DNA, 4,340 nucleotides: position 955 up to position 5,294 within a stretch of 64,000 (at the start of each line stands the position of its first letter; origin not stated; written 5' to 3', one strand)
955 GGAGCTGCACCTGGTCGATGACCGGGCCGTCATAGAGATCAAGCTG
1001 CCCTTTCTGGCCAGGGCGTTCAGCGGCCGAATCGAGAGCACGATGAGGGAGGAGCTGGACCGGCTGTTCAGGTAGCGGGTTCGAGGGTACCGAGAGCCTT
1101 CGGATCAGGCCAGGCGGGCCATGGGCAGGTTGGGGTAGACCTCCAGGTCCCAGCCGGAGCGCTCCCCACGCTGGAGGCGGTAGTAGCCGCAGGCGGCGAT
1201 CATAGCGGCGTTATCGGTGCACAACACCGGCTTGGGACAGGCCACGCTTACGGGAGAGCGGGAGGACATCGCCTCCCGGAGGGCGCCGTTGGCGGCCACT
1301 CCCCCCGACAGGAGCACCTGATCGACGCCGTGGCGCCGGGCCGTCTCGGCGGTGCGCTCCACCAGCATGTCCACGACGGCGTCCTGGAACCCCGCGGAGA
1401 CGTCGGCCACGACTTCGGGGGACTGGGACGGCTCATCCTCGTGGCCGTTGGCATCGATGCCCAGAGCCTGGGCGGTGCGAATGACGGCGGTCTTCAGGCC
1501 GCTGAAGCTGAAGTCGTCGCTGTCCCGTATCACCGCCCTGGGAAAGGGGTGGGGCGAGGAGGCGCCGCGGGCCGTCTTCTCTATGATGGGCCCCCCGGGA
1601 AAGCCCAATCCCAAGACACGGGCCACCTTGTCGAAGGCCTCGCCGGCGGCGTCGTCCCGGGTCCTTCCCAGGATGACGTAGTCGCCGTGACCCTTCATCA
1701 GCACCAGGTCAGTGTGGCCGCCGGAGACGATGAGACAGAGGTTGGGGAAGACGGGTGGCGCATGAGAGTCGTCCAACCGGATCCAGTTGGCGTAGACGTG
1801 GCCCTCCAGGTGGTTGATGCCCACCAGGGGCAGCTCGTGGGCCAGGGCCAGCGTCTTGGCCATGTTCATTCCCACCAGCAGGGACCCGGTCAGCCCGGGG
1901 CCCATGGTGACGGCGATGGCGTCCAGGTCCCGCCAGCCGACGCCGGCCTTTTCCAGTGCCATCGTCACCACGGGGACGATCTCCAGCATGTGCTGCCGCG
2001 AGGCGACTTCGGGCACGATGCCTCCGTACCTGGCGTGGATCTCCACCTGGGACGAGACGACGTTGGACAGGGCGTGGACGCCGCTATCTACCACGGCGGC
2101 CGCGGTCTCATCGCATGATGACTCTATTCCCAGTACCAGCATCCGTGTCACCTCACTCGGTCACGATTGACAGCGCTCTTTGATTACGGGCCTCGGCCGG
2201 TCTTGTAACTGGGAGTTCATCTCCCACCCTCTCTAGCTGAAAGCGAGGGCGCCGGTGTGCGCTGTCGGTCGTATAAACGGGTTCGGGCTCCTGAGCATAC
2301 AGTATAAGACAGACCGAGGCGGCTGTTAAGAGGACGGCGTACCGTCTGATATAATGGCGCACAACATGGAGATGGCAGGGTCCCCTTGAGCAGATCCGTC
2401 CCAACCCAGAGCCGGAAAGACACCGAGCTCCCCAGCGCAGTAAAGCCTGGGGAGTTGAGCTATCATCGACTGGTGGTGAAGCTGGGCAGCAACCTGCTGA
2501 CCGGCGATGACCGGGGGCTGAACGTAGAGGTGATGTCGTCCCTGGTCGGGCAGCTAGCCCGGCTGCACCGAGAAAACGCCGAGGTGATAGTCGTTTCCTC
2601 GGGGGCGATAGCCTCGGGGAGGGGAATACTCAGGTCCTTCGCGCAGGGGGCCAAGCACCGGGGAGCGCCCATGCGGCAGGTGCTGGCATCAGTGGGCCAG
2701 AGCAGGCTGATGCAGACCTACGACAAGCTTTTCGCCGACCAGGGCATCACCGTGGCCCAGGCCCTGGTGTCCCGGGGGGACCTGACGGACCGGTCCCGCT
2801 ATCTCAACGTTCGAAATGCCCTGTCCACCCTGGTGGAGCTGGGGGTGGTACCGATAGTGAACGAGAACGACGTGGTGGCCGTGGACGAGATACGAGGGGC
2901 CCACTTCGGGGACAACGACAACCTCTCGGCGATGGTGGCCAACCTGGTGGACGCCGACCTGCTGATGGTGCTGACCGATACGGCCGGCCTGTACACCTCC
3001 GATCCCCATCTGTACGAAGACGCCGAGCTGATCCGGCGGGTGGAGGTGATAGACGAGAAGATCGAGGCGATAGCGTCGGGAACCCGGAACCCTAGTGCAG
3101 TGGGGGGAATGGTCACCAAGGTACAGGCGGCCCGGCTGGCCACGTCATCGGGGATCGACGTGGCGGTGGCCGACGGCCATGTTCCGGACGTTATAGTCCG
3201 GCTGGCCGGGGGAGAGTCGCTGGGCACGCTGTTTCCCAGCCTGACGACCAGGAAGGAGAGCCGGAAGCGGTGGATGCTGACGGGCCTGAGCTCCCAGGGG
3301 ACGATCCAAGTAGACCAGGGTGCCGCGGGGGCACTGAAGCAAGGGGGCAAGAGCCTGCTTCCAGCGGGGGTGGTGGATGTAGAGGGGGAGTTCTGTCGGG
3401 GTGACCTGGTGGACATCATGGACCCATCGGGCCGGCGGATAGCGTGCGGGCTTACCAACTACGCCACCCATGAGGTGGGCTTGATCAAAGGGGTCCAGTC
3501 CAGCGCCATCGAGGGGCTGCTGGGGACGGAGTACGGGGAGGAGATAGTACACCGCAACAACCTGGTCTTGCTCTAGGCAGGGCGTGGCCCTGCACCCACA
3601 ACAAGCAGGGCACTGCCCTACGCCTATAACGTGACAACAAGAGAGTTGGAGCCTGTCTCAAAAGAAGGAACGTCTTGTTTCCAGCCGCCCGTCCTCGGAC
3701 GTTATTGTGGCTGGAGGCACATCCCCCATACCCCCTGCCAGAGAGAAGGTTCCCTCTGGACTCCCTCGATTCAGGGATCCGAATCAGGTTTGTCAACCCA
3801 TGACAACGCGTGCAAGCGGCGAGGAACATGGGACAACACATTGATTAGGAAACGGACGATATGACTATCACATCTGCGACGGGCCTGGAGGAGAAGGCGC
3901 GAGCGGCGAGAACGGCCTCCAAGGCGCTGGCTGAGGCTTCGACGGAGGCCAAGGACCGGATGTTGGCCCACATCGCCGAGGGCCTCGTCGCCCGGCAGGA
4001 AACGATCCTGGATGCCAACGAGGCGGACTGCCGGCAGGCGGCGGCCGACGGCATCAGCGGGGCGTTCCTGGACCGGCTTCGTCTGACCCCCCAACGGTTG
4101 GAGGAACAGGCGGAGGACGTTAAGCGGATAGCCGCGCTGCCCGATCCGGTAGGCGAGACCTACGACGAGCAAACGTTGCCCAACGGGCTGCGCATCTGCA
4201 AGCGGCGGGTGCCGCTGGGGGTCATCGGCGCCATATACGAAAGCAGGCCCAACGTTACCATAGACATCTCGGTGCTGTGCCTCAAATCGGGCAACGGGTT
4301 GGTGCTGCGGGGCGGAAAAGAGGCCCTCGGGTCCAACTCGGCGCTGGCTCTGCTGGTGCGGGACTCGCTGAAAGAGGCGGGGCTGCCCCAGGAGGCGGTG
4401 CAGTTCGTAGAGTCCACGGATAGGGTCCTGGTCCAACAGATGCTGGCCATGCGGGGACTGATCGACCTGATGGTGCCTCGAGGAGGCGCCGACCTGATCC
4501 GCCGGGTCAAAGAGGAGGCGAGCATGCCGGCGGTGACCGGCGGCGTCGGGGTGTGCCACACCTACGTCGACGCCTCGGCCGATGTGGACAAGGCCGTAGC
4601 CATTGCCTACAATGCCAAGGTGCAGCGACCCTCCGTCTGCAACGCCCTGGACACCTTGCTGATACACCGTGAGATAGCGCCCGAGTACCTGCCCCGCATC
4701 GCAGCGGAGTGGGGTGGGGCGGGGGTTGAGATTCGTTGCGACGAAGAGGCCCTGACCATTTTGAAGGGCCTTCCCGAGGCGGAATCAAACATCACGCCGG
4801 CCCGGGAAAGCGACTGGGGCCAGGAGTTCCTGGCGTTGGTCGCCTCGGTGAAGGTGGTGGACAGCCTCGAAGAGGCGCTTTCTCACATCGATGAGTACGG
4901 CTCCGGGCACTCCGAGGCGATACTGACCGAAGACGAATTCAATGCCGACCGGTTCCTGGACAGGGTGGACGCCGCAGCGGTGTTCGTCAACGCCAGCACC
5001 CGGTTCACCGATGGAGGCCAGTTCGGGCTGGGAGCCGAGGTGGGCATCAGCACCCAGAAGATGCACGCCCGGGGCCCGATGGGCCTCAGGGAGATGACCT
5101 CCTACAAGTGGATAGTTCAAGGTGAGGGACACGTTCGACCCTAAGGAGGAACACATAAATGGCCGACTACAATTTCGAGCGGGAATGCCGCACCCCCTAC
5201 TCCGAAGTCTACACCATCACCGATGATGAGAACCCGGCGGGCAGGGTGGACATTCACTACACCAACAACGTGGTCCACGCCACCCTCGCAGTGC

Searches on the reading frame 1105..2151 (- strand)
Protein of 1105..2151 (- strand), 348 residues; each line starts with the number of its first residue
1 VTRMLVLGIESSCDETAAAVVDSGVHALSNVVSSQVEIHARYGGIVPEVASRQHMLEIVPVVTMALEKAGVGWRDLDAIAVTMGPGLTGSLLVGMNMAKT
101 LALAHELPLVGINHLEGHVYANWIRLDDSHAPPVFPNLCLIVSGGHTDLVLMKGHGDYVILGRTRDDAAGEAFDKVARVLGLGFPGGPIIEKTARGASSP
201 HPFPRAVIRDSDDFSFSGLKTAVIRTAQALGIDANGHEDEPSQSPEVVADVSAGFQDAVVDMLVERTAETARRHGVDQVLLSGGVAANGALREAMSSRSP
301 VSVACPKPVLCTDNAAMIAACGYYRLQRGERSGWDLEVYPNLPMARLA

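Call 26: search_protein_families(library=pfam, proteins=[window:1105-2151:-], max_evalue=0.00001)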
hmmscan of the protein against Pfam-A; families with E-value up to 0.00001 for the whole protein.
window:1105-2151:- (348 aa): 2 families
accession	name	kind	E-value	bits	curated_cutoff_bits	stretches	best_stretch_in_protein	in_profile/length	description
PF00814.31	TsaD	-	3.4e-92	309.3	24.8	1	27-319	2-263/264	tRNA N6-adenosine threonylcarbamoyltransferase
PF22521.2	HypF_C_2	-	1.2e-06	28.9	27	1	247-298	165-216/241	Carbamoyltransferase, Kae1-like Domain, second subdomain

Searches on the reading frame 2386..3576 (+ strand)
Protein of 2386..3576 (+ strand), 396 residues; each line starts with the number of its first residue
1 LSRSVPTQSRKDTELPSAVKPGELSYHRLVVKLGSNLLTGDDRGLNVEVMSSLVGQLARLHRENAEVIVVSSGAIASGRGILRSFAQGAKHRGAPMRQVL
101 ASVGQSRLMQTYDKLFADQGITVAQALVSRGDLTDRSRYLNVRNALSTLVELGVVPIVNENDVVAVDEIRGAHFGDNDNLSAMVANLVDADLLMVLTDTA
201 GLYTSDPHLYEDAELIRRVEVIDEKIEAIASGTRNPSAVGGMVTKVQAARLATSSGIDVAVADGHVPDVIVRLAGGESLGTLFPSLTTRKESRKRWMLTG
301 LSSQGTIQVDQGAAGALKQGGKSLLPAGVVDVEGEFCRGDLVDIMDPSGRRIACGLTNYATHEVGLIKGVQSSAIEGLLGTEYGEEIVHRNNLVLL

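Call 51: search_protein_families(library=pfam, proteins=[window:2386-3576:+], max_evalue=0.00001)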
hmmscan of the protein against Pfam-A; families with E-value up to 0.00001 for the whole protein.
window:2386-3576:+ (396 aa): 2 families
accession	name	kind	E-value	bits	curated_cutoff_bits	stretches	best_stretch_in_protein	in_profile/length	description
PF00696.33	AA_kinase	-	9.9e-43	147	24.9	1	28-262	2-233/234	Amino acid kinase family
PF01472.26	PUA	-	5.5e-20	71.5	24.8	1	305-376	1-71/74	PUA domain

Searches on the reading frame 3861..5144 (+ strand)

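Call 51: search_protein_families(library=pfam, proteins=[window:3861-5144:+], max_evalue=0.00001)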
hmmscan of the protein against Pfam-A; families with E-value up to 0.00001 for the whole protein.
window:3861-5144:+ (427 aa): 1 family
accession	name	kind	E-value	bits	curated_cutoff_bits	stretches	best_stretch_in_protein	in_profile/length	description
PF00171.27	Aldedh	-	4.1e-22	78.8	23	2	9-283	31-292/461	Aldehyde dehydrogenase family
